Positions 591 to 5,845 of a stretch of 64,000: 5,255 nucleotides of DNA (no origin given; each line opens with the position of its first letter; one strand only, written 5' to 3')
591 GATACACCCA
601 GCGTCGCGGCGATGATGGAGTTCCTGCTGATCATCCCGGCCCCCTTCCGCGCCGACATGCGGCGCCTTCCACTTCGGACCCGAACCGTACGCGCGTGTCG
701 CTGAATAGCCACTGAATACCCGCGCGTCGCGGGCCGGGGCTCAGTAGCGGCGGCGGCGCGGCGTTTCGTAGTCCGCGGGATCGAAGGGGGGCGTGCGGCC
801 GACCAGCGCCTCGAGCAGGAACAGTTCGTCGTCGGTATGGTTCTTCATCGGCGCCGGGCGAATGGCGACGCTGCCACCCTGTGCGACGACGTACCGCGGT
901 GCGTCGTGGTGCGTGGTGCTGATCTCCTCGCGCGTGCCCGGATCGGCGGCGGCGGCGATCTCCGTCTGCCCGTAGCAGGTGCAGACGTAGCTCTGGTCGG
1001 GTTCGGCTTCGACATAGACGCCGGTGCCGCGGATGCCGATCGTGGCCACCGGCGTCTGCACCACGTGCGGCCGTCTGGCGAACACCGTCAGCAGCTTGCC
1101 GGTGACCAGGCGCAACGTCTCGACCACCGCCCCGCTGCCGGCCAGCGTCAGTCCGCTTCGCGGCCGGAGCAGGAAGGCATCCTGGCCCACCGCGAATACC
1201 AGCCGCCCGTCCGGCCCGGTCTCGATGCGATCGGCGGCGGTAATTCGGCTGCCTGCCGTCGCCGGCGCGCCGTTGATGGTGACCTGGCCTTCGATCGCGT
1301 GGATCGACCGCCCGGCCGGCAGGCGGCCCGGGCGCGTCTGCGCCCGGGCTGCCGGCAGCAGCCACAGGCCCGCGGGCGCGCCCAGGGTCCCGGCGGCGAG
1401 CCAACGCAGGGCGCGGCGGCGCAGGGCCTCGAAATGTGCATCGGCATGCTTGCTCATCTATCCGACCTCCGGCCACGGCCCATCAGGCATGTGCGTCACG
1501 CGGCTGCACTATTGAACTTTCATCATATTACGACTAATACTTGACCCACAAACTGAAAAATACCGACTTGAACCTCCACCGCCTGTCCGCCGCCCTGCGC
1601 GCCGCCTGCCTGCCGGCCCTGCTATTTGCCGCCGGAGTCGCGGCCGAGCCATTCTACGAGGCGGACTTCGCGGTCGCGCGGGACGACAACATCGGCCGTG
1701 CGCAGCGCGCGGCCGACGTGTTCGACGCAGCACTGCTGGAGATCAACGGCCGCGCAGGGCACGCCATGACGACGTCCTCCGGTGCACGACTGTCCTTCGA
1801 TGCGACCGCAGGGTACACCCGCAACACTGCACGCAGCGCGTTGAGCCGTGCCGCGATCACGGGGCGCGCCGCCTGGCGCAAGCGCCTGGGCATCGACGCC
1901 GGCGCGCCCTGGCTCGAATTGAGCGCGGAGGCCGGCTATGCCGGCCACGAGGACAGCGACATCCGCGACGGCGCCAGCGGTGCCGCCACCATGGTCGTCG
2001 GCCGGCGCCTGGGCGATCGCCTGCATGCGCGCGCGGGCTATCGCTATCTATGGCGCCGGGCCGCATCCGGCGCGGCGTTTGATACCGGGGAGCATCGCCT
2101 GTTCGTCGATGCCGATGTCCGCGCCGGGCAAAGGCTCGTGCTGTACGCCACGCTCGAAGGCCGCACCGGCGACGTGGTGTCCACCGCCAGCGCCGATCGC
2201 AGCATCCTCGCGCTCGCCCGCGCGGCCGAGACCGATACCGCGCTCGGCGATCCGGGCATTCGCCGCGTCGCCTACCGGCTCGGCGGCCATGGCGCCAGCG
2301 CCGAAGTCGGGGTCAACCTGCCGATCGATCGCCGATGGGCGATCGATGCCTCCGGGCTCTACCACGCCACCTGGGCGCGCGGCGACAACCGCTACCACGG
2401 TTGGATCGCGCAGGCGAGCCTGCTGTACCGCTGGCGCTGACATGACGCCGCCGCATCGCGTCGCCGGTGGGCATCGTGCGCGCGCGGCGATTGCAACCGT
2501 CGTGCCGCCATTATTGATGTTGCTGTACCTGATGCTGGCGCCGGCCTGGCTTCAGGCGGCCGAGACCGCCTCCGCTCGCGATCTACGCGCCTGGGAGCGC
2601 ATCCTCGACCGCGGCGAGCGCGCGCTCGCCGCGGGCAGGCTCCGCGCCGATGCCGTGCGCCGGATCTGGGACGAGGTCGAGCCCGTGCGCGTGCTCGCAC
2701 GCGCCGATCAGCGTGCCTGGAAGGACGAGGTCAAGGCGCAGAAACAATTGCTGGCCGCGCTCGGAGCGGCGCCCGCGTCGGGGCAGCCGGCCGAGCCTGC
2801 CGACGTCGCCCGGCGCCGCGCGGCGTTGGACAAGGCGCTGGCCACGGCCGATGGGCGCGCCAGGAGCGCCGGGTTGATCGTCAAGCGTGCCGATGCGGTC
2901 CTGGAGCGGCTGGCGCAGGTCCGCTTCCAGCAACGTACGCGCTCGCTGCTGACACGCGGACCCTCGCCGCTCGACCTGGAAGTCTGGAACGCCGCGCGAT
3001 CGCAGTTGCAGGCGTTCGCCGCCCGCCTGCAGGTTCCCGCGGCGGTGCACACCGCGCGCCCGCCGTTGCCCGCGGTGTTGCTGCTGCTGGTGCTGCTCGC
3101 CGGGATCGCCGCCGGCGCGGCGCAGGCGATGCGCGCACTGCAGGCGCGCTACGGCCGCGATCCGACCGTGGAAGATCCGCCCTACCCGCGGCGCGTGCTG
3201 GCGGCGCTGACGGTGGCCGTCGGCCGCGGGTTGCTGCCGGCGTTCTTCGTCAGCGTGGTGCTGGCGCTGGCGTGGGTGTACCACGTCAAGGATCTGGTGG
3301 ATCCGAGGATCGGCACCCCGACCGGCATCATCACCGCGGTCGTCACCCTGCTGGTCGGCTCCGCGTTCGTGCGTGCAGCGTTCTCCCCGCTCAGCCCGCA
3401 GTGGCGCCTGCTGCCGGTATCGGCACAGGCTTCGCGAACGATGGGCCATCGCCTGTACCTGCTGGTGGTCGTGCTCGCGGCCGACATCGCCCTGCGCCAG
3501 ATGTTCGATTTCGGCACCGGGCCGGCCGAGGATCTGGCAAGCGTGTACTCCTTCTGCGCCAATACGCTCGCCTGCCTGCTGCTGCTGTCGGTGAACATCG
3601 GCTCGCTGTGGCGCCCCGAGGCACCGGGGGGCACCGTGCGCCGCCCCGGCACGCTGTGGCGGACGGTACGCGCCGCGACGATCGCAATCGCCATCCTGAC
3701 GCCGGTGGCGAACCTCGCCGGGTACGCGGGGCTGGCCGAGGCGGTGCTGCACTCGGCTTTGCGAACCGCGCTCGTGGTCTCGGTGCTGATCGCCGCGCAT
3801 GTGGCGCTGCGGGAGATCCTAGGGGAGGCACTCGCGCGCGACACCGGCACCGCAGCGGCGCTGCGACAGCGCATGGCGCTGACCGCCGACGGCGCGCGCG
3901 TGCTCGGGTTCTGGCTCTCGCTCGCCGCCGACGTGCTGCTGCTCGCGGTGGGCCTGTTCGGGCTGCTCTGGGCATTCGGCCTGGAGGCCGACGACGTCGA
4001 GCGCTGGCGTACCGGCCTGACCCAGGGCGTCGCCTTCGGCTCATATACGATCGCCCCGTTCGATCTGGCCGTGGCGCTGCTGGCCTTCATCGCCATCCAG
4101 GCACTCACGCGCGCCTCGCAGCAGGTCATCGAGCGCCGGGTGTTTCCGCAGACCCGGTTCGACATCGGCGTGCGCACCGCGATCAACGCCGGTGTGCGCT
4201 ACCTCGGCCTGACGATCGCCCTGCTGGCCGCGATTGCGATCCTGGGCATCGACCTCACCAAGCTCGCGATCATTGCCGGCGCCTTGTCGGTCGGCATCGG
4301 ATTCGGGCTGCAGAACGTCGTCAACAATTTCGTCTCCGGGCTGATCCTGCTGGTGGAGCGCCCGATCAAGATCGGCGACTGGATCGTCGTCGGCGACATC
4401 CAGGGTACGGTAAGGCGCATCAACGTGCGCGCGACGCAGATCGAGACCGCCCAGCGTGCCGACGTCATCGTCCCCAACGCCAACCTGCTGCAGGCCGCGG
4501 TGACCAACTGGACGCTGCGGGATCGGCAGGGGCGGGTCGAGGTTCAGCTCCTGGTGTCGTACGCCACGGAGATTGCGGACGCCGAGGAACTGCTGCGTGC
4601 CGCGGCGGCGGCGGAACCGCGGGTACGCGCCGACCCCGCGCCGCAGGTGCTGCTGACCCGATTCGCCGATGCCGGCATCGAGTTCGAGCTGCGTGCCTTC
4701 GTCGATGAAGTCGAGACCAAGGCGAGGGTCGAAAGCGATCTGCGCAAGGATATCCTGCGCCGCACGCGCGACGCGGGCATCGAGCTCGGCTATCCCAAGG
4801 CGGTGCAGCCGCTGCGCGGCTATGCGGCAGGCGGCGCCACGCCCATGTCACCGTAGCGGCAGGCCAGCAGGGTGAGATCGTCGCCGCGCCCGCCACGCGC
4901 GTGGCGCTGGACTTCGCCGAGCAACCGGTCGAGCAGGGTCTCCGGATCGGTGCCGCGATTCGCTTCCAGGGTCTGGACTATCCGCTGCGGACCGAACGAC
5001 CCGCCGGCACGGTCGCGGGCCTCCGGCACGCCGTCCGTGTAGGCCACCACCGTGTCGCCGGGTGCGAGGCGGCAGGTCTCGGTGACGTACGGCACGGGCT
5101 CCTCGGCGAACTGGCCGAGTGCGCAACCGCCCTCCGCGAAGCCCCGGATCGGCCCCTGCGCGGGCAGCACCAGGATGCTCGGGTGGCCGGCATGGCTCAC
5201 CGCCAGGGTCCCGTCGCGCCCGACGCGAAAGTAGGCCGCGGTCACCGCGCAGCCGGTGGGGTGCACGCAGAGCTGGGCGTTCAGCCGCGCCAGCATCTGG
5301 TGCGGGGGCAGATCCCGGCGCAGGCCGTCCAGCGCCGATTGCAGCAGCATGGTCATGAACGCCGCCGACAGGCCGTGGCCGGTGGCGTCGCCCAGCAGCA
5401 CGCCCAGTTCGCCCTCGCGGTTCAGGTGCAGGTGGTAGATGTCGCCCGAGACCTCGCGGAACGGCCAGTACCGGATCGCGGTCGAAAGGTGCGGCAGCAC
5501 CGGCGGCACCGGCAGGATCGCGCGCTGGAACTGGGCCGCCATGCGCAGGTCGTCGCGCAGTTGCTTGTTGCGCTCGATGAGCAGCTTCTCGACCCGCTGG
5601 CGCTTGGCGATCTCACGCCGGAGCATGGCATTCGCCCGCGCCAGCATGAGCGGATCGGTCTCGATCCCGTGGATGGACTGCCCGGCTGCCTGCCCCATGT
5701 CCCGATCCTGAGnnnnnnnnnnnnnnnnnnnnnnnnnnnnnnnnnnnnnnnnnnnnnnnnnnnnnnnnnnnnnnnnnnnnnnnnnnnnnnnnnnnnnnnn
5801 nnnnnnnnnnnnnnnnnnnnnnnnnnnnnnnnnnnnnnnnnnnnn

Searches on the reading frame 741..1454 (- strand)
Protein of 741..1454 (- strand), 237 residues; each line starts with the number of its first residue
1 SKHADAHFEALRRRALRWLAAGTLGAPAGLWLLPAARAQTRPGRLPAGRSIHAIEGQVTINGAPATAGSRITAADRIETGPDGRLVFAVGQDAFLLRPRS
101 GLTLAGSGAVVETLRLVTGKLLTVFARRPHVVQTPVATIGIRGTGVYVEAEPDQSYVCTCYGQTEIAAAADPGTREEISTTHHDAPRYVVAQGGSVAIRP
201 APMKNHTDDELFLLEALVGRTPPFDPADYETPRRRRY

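Call 102: search_protein_families(library=pfam, proteins=[window:741-1454:-], max_evalue=0.001)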
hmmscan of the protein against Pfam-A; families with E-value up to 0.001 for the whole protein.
window:741-1454:- (237 aa): 1 family
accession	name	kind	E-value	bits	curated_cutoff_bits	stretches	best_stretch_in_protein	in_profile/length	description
PF04773.18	FecR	-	5.6e-05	23.9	24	1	75-159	1-91/97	FecR protein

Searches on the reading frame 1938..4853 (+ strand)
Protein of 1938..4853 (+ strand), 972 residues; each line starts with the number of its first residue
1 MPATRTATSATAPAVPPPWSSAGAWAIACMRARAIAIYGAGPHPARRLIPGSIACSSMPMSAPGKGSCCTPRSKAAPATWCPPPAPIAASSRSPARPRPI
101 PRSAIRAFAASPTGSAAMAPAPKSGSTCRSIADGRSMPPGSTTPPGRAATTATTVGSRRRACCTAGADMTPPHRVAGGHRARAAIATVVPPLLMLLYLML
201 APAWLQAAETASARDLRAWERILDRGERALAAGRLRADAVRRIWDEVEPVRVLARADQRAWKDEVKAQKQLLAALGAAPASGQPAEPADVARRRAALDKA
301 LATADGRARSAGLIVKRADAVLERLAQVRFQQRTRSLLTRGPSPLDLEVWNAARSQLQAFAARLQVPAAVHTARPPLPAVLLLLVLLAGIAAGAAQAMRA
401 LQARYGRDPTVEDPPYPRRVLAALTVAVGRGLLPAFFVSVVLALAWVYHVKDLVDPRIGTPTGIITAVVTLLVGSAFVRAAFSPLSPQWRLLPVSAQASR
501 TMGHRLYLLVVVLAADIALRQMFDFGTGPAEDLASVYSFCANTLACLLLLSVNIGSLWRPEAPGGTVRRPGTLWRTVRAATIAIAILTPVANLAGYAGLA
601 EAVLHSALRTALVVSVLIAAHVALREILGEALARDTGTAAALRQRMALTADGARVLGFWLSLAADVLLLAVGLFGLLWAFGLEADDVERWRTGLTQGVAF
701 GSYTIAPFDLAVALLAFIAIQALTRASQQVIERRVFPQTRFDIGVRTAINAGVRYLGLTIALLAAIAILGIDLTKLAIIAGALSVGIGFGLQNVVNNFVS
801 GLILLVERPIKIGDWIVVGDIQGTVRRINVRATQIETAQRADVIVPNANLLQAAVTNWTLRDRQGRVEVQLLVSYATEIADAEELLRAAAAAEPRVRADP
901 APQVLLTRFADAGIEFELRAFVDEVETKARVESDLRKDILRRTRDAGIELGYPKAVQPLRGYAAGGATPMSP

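Call 59: search_protein_families(library=pfam, proteins=[window:1938-4853:+], max_evalue=0.0001)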
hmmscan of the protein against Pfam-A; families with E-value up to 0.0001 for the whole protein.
window:1938-4853:+ (972 aa): 3 families
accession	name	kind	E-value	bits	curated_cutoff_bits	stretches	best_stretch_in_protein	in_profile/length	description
PF00924.24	MS_channel_2nd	-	1.1e-23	83.6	20.2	1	793-859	1-67/68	Mechanosensitive ion channel, beta-domain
PF21082.3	MS_channel_3rd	-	1e-10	42.3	21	1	868-950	2-88/88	Mechanosensitive ion channel MscS, C-terminal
PF12607.13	DUF3772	-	6.6e-07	29.4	25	1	310-365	3-58/63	Protein of unknown function (DUF3772)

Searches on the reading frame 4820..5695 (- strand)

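Call 59: search_protein_families(library=pfam, proteins=[window:4820-5695:-], max_evalue=0.0001)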
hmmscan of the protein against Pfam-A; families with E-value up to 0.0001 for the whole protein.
window:4820-5695:- (291 aa): 1 family
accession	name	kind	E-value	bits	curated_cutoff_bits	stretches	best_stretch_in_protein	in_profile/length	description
PF07228.17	SpoIIE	-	9.8e-40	137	25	1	94-281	2-191/192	Stage II sporulation protein E (SpoIIE)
